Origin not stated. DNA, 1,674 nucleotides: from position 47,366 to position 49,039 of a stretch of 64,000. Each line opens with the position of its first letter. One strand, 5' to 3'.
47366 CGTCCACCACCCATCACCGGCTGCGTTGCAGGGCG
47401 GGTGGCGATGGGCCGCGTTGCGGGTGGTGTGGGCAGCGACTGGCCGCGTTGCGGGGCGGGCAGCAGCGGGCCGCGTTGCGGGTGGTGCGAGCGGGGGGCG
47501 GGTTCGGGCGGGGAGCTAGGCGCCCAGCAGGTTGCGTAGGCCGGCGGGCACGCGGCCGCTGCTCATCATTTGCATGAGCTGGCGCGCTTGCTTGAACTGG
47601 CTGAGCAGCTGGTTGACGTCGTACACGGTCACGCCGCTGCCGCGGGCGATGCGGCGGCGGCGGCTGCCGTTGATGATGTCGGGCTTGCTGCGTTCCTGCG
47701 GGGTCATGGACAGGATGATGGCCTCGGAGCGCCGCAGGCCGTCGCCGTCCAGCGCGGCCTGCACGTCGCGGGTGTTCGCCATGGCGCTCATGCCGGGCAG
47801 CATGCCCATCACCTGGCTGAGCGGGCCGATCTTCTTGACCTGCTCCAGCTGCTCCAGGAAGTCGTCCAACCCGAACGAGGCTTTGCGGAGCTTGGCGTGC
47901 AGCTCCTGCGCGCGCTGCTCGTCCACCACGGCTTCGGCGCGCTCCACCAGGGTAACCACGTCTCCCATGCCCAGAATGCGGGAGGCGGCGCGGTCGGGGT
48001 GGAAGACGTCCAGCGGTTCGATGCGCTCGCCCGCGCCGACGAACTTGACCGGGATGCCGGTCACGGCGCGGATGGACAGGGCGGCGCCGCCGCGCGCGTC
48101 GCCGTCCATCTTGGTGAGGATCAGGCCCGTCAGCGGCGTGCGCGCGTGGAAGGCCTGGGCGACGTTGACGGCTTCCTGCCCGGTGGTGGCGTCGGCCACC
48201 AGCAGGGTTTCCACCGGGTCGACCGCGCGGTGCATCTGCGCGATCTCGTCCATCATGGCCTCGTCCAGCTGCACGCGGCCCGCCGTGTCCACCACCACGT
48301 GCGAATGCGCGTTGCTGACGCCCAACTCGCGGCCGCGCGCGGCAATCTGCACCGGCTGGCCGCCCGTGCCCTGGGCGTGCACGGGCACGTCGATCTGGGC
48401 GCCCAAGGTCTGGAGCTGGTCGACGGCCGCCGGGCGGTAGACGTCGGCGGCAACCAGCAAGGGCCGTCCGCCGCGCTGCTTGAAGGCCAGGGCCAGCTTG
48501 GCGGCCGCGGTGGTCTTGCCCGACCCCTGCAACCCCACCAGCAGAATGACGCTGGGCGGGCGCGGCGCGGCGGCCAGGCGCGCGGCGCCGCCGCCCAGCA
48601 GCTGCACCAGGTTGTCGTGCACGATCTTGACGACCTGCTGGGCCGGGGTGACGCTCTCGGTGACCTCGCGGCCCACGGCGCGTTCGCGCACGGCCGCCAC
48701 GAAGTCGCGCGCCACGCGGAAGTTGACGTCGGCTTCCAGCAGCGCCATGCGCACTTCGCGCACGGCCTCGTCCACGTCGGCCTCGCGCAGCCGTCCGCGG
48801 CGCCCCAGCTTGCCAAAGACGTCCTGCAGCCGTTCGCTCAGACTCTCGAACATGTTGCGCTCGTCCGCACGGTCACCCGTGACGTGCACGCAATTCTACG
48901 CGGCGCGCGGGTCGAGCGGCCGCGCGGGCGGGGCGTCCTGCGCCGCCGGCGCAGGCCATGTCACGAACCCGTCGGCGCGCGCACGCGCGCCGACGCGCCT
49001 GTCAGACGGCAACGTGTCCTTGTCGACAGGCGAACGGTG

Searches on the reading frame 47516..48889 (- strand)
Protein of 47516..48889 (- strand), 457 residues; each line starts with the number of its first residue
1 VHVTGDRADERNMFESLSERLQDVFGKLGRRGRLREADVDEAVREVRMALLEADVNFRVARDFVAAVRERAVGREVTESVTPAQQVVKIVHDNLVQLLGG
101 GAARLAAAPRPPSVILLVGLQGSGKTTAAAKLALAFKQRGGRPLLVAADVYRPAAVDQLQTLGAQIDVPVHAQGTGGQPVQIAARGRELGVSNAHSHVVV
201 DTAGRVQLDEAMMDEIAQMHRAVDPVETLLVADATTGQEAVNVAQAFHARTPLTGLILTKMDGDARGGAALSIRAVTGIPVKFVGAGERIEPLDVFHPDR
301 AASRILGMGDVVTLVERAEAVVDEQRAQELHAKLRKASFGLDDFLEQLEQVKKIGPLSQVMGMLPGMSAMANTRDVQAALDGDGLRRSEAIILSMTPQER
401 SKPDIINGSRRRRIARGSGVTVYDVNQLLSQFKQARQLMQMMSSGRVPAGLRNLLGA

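Call 11: search_protein_families(library=pfam, proteins=[window:47516-48889:-])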
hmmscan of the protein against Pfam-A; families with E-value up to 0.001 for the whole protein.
window:47516-48889:- (457 aa): 8 families
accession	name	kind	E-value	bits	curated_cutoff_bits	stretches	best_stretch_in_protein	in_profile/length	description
PF00448.28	SRP54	-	1.9e-69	233.7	22.7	1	112-307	1-196/196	SRP54-type protein, GTPase domain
PF02978.25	SRP_SPB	-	1.4e-33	115.5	27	1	339-439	2-91/91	Signal peptide binding domain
PF02881.24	SRP54_N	-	5.2e-22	78.3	22.4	1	17-94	1-75/75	SRP54-type protein, helical bundle domain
PF13401.12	AAA_22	-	1.2e-05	26.1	27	1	113-230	6-120/130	AAA domain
PF01656.29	CbiA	-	4.3e-05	23.9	25.4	1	122-266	9-88/125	CobQ/CobB/MinD/ParA nucleotide binding domain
PF06414.18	Zeta_toxin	-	5.4e-05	23.2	22.3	1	110-154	14-57/199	Zeta toxin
PF13604.12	AAA_30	-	0.00047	20.4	27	0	113-232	19-123/191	AAA domain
PF13671.12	AAA_33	-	0.00049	20.9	27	1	114-156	1-38/143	AAA domain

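Call 12: find_homologous_proteins(query=window:47516-48889:-, max_evalue=1e-50)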
Query window:47516-48889:- (457 aa): 8000 proteins with E <= 1e-50 among 8000 candidates; the best 120 are listed.
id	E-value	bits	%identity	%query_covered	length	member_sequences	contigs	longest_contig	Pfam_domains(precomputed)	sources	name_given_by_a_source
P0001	1.2e-275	932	100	97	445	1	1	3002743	PF02881.25,PF02978.27,PF13401.13,PF00448.29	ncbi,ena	-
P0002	7.0e-228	775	83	97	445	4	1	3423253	PF02881.25,PF02978.27,PF00448.29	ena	-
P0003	4.0e-226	769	81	97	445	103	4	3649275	PF02881.25,PF02978.27,PF00448.29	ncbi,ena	-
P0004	8.6e-223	758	81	97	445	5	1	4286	PF02881.25,PF02978.27,PF00448.29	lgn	-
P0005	9.3e-223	758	81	97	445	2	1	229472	PF06414.19,PF02881.25,PF02978.27,PF00448.29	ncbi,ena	-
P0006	2.1e-222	757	80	97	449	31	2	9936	PF06414.19,PF02881.25,PF02978.27,PF13401.13,PF00448.29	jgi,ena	-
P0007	1.0e-221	755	81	97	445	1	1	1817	PF06414.19,PF02881.25,PF02978.27,PF00448.29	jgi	jgi:signal recognition particle subunit SRP54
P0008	1.5e-221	754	81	97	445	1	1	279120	PF06414.19,PF02881.25,PF02978.27,PF00448.29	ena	-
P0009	2.1e-221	753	81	97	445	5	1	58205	PF02881.25,PF02978.27,PF00448.29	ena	-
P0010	3.2e-220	750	80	97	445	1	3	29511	PF02881.25,PF02978.27,PF00448.29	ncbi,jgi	-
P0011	2.3e-219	747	80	97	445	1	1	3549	PF02881.25,PF02978.27,PF00448.29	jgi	-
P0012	2.0e-215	734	76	97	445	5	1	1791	PF02881.25,PF02978.27,PF01656.30,PF00448.29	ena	-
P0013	2.1e-215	734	76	97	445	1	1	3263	PF02881.25,PF02978.27,PF01656.30,PF00448.29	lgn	-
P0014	2.6e-215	733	76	97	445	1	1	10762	PF02881.25,PF02978.27,PF01656.30,PF00448.29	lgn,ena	-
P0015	3.0e-215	733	76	97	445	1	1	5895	PF02881.25,PF02978.27,PF01656.30,PF00448.29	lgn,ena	-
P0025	3.5e-193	661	72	97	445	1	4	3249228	PF02881.25,PF02978.27,PF00448.29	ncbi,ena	-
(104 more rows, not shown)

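Call 16: find_encoding_contigs(protein=P0001, flank=10000, max_places=3)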
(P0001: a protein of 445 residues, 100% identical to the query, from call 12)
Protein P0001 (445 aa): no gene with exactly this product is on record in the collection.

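Call 55: list_cluster_members(proteins=[P0001, P0003, P0025])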
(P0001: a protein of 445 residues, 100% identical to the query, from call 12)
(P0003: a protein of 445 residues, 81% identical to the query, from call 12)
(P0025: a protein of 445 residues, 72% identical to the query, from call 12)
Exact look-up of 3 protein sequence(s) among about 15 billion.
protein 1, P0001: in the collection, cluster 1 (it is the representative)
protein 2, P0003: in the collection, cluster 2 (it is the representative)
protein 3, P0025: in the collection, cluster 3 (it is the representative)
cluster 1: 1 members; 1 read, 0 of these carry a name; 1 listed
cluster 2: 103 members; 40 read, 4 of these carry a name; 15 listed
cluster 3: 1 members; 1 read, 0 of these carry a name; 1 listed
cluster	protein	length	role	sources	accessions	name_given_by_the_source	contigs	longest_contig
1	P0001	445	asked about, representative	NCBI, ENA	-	-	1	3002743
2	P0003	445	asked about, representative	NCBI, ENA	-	-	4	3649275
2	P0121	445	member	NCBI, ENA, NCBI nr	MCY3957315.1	MAG: signal recognition particle protein [Chloroflexi bacterium] | signal recognition particle protein [Chloroflexota bacterium]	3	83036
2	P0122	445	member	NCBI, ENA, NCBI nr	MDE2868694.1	MAG: signal recognition particle protein [Chloroflexota bacterium] | signal recognition particle protein [Chloroflexota bacterium]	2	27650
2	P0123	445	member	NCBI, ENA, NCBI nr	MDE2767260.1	MAG: signal recognition particle protein [Chloroflexota bacterium] | signal recognition particle protein [Chloroflexota bacterium]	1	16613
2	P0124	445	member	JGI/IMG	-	signal recognition particle subunit SRP54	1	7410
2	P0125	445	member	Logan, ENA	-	-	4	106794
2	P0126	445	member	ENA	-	-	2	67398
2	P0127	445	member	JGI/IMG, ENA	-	-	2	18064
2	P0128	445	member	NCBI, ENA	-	-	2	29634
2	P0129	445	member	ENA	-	-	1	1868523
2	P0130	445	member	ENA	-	-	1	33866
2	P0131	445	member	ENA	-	-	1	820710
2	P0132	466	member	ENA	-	-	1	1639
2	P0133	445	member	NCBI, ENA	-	-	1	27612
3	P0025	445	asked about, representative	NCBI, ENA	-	-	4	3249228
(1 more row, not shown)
